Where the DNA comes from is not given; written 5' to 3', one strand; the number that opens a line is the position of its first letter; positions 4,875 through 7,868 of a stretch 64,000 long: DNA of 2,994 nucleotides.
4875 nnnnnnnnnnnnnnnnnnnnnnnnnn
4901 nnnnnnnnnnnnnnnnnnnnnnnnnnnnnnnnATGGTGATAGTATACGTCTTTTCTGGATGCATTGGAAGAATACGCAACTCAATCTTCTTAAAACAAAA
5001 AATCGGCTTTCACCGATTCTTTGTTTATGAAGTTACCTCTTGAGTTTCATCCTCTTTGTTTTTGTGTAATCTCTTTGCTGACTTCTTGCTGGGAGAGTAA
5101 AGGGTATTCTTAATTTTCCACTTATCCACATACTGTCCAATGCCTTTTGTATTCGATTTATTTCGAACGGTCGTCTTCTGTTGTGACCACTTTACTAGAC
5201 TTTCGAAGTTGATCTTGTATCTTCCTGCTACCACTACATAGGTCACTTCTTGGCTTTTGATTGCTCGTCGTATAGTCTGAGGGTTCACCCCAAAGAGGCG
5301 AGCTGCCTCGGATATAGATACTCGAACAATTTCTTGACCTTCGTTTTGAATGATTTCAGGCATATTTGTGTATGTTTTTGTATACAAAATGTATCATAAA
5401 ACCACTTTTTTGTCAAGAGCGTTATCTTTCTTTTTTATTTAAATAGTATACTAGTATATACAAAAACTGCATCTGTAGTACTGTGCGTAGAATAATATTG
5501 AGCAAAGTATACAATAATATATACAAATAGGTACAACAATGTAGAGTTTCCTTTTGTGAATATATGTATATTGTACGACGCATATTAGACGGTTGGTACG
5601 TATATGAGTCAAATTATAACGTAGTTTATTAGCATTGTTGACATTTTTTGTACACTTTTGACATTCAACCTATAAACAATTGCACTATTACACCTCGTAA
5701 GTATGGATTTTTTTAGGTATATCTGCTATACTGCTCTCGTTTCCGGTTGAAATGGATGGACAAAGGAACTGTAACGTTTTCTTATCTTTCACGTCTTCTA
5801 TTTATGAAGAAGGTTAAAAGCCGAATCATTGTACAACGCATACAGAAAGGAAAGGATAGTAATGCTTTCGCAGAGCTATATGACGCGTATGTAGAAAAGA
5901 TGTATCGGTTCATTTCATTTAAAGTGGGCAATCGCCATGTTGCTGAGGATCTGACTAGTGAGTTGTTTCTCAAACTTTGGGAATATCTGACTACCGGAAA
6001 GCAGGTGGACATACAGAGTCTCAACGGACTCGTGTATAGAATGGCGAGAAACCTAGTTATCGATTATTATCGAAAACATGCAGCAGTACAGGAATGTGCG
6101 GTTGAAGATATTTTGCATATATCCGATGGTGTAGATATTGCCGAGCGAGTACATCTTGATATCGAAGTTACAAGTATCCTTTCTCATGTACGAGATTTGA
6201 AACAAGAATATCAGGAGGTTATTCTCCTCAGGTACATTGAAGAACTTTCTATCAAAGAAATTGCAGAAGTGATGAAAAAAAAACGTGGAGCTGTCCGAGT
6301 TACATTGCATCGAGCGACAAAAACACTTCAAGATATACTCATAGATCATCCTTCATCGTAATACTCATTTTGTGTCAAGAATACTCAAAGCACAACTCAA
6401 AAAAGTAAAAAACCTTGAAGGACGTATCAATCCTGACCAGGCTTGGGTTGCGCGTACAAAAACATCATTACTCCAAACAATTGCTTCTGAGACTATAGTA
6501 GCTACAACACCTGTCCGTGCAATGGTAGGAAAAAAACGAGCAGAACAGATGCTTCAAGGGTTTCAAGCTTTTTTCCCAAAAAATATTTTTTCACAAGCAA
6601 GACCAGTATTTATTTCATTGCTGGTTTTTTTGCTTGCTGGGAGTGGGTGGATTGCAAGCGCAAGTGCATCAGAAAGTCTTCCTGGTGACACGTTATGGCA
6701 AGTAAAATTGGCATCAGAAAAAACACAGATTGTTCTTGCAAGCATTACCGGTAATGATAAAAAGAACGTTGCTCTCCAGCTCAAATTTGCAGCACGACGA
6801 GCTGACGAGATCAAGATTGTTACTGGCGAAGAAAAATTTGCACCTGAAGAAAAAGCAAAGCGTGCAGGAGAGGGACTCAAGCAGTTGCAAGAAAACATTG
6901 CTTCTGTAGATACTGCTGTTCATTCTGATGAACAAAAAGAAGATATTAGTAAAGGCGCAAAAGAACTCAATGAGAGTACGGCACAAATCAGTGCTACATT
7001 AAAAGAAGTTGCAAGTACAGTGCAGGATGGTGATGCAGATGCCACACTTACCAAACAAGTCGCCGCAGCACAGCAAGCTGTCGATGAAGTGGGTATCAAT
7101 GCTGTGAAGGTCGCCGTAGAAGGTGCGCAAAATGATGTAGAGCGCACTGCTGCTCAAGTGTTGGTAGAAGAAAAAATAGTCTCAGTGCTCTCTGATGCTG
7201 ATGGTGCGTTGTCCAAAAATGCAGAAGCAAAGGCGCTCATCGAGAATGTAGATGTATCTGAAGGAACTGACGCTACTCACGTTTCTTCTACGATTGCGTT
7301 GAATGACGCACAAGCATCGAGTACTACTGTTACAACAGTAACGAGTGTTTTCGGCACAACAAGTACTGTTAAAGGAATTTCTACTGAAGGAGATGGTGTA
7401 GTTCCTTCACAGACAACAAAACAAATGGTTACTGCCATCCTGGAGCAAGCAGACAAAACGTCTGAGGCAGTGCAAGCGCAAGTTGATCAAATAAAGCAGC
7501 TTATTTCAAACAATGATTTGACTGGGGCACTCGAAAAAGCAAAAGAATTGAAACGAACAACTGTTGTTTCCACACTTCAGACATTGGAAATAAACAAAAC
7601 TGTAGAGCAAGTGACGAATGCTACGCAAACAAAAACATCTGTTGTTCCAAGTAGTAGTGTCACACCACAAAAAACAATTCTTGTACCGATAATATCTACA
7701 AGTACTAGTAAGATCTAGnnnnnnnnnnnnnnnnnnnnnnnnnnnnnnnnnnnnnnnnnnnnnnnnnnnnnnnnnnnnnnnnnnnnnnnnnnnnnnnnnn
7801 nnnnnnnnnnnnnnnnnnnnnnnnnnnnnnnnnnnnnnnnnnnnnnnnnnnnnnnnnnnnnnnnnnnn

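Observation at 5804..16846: Candidate self-contained protein O-glycosylation module: ECF sigma and anti-sigma, then a giant Thr-rich secreted protein, then two O-antigen-ligase-family (PglL/WaaL-like) membrane proteins with TPR tails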

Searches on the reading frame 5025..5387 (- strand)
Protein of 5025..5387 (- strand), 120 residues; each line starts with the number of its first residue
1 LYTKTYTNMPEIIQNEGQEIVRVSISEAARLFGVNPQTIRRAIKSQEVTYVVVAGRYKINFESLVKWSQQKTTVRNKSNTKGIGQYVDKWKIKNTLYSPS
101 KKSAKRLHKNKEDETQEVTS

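Call 3: search_protein_families(library=pfam, proteins=[window:5025-5387:-], max_evalue=0.01)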
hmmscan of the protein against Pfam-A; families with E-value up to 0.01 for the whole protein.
window:5025-5387:- (120 aa): 9 families
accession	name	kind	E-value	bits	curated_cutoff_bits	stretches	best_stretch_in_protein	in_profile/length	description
PF12728.13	HTH_17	-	3.6e-07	30.8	27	1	24-70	3-49/51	Helix-turn-helix domain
PF13518.12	HTH_28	-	4e-05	24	25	1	24-44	14-34/52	Helix-turn-helix domain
PF00376.29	MerR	-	0.00039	20.6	28.2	1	24-41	1-18/38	MerR family regulatory protein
PF13384.12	HTH_23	-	0.00097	19.3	24.6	1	22-44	17-39/50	Homeodomain-like domain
PF05225.22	HTH_psq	-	0.0015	18.7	20.4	1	23-44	17-38/45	helix-turn-helix, Psq domain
PF13551.12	HTH_29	-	0.0017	18.8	28.1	1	23-47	12-37/64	Winged helix-turn helix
PF13542.12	HTH_Tnp_ISL3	-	0.0019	18.1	27.4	1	24-44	28-48/51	Helix-turn-helix domain of transposase family ISL3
PF08220.18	HTH_DeoR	-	0.0034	17.5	21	1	22-45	14-37/57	DeoR-like helix-turn-helix domain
PF02954.25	HTH_8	-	0.008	16.3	22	0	25-44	21-40/42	Bacterial regulatory protein, Fis family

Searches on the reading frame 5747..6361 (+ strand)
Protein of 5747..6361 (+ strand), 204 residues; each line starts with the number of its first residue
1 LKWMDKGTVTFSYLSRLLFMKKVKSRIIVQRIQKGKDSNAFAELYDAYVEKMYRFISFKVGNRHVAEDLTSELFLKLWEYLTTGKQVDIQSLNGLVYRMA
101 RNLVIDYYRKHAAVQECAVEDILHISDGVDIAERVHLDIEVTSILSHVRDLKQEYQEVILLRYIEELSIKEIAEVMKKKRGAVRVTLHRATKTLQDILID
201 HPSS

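Call 3: search_protein_families(library=pfam, proteins=[window:5747-6361:+], max_evalue=0.01)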
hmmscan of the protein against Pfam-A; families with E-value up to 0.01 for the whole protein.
window:5747-6361:+ (204 aa): 5 families
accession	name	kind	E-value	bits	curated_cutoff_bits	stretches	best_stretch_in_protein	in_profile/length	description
PF08281.18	Sigma70_r4_2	-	7.5e-13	48.4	25.7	1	150-194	10-54/54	Sigma-70, region 4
PF04542.20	Sigma70_r2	-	3.9e-09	36.6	24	1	44-112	1-69/71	Sigma-70 region 2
PF04545.22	Sigma70_r4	-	1.1e-08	34.8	24.1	1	151-195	5-49/50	Sigma-70, region 4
PF07638.17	Sigma70_ECF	-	5.2e-06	26.9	21.1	1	28-190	7-175/185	ECF sigma factor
PF06530.18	Phage_antitermQ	-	0.00034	21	26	1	141-198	53-110/118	Phage antitermination protein Q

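Call 39: search_protein_families(library=ncbifam, proteins=[window:5804-6361:+], max_evalue=0.001)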
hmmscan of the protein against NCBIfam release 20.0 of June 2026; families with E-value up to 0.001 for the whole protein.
window:5804-6361:+ (185 aa): 78 families (the best 25 are shown)
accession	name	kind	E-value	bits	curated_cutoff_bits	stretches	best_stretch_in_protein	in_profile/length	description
TIGR02952.1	Sig70_famx2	equivalog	1.9e-36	125.5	206.45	1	11-178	3-169/170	ECF subfamily RNA polymerase sigma factor, BldN family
TIGR02950.1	SigM_subfam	subfamily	1.3e-26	93.3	147.95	1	23-179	3-158/159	RNA polymerase sigma factor, SigM family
NF058625.1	sigma_PG0214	equivalog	2.6e-25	89.1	130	1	20-180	4-162/170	GFO_1088 family ECF-type sigma factor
TIGR02937.1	sigma70-ECF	superfamily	6.7e-23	81.1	42.9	1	21-178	2-164/165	sigma-70 family RNA polymerase sigma factor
TIGR02948.1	SigW_bacill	equivalog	3.7e-22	79.3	243.1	1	9-177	8-182/187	RNA polymerase sigma factor SigW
TIGR02985.1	Sig70_bacteroi1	subfamily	9.4e-22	78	126.4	1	20-177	1-160/162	RNA polymerase sigma-70 factor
NF007223.0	PRK09641.1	equivalog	2.5e-21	76.4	209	1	3-179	3-184/187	RNA polymerase sigma factor SigW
NF006930.0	PRK09415.1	subfamily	2.3e-20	73.2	198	1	13-179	9-175/179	RNA polymerase factor sigma C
NF009166.1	PRK12513.1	equivalog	4.1e-20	72.3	206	1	10-179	13-186/193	RNA polymerase sigma factor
NF007226.0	PRK09644.1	equivalog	2e-19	70.3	199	1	23-179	4-157/166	RNA polymerase sigma factor SigM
NF007220.0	PRK09639.1-5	equivalog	2.9e-19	69.5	260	1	20-179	3-164/181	RNA polymerase sigma factor SigX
NF007215.0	PRK09637.1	equivalog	4.5e-19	69.1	212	1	23-181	4-156/181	RNA polymerase sigma factor SigZ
NF009171.0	PRK12518.1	equivalog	9.3e-19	68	208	1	5-179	13-184/191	RNA polymerase sigma factor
NF009193.0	PRK12541.1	equivalog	1.6e-17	64.2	171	1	19-178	4-159/161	RNA polymerase sigma factor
TIGR02983.1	SigE-fam_strep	subfamily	4.1e-17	62.5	141.55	1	18-177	4-156/162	SigE family RNA polymerase sigma factor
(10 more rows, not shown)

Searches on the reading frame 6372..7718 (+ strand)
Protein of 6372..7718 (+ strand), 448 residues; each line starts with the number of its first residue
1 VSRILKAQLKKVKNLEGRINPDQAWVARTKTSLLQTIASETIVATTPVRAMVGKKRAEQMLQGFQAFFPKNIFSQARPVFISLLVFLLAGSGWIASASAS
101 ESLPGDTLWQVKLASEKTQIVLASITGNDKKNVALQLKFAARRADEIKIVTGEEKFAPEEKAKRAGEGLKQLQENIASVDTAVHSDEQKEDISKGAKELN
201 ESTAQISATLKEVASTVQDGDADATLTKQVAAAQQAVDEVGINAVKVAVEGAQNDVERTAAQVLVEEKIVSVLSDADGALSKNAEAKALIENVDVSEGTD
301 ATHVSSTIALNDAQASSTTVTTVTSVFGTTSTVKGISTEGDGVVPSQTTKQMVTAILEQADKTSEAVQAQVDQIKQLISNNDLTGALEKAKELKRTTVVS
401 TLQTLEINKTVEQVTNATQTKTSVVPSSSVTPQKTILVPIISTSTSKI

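Call 3: search_protein_families(library=pfam, proteins=[window:6372-7718:+], max_evalue=0.01)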
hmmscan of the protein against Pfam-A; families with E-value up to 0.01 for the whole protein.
window:6372-7718:+ (448 aa): 1 family
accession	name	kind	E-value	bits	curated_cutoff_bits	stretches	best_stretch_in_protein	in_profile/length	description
PF18915.5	DUF5667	-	7.6e-05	23.5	27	1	102-218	2-97/99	Domain of unknown function (DUF5667)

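Call 39: search_protein_families(library=ncbifam, proteins=[window:6372-7718:+], max_evalue=0.001)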
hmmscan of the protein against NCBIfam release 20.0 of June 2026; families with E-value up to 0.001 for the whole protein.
window:6372-7718:+ (448 aa): 0 families
